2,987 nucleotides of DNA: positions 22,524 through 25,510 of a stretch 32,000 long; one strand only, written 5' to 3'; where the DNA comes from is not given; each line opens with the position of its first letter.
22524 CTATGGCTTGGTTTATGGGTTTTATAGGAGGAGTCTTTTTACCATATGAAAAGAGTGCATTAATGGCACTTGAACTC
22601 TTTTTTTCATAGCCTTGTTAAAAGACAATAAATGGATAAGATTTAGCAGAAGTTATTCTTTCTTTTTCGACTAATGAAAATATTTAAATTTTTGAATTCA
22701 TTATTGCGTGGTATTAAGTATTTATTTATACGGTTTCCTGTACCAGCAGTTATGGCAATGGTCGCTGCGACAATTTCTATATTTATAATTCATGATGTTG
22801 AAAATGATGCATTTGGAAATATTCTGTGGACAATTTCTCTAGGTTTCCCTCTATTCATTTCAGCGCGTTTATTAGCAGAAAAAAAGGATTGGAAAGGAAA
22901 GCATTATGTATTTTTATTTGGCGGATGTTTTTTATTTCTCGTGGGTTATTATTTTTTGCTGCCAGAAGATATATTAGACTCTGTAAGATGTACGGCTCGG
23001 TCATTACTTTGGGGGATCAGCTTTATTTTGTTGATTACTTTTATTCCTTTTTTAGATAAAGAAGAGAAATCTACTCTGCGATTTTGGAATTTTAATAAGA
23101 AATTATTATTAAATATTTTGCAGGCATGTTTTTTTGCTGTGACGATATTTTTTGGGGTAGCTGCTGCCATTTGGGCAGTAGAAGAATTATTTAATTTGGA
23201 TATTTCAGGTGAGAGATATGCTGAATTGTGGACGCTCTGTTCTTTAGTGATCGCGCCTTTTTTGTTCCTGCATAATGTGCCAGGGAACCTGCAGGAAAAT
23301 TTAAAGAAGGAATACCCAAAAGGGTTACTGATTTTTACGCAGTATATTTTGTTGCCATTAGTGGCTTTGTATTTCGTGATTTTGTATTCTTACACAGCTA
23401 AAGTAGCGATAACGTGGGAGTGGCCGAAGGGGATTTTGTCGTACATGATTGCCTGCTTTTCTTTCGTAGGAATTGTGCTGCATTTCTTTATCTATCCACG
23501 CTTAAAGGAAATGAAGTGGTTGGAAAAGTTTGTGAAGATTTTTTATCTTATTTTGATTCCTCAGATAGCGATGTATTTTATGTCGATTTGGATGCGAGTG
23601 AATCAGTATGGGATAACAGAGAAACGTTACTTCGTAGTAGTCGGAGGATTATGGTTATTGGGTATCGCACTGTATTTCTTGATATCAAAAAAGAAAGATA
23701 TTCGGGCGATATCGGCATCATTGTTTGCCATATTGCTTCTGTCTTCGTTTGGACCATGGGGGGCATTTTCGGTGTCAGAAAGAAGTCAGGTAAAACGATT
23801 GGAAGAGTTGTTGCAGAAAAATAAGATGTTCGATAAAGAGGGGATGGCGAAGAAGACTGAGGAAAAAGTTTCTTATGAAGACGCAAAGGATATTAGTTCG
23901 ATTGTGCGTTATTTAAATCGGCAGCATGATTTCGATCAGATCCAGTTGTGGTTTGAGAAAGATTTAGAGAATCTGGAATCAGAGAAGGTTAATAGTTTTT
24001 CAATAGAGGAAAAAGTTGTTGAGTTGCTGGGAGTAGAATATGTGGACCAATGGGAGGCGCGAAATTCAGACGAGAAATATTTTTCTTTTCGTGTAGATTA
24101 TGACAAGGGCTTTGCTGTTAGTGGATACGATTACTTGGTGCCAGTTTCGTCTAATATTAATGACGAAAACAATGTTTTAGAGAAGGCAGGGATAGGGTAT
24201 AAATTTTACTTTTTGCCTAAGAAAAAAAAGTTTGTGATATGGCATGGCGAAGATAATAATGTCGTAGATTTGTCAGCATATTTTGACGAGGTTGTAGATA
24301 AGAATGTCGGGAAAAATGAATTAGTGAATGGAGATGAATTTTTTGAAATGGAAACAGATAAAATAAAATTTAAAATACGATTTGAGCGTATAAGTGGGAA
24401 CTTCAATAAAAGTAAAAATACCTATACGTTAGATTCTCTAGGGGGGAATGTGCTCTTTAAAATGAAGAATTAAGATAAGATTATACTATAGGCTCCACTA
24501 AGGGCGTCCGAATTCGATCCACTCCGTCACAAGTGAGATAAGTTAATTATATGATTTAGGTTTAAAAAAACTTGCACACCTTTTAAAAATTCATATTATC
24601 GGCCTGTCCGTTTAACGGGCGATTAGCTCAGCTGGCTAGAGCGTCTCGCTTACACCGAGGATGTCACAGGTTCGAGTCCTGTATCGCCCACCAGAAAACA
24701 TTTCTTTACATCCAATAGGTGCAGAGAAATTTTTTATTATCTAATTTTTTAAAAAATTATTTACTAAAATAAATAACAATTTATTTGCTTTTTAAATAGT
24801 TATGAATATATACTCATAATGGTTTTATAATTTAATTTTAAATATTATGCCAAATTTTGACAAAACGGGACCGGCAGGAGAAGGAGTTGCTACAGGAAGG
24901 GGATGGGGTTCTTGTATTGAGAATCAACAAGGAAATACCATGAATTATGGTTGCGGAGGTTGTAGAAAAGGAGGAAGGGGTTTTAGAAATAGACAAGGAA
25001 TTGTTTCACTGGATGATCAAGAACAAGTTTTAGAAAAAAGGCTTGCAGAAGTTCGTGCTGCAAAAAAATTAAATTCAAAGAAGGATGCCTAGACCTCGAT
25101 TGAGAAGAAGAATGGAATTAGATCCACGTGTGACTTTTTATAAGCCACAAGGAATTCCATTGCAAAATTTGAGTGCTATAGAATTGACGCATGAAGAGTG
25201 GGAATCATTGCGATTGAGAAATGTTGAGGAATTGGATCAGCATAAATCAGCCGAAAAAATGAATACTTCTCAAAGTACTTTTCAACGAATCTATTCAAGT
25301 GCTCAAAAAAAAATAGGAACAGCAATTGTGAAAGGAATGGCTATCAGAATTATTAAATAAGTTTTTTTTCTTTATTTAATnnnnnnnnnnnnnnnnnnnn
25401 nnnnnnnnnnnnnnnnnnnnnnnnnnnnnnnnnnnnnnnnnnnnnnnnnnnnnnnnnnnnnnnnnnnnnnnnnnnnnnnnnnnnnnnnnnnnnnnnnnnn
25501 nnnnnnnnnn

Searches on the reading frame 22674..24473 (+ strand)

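Call 8: search_protein_families(library=pfam, proteins=[window:22674-24473:+], max_evalue=0.01)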
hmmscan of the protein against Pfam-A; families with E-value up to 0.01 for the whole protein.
window:22674-24473:+ (599 aa): 1 family
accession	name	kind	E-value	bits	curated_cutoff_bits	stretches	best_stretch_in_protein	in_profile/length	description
PF13687.11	DUF4153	-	2e-25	90.2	27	1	34-370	7-344/373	Domain of unknown function (DUF4153)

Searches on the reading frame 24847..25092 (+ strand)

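Call 8: search_protein_families(library=pfam, proteins=[window:24847-25092:+], max_evalue=0.01)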
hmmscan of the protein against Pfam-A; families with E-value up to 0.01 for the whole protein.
window:24847-25092:+ (81 aa): 1 family
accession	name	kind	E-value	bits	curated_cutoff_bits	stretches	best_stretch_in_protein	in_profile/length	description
PF17253.7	DUF5320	-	7e-09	37.2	27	1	1-50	1-54/99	Family of unknown function (DUF5320)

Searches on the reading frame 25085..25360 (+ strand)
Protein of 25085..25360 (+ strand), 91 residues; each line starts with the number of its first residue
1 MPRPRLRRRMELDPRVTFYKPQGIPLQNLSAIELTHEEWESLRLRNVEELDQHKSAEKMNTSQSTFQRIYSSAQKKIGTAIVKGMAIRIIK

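Call 8: search_protein_families(library=pfam, proteins=[window:25085-25360:+], max_evalue=0.01)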
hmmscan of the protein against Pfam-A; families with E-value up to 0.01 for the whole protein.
window:25085-25360:+ (91 aa): 2 families
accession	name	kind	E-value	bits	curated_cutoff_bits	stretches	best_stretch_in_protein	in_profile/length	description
PF02001.22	DUF134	-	1.9e-16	60.8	27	1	3-87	6-88/98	Protein of unknown function DUF134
PF04545.22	Sigma70_r4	-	0.0018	18.2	24.1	1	33-76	4-47/50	Sigma-70, region 4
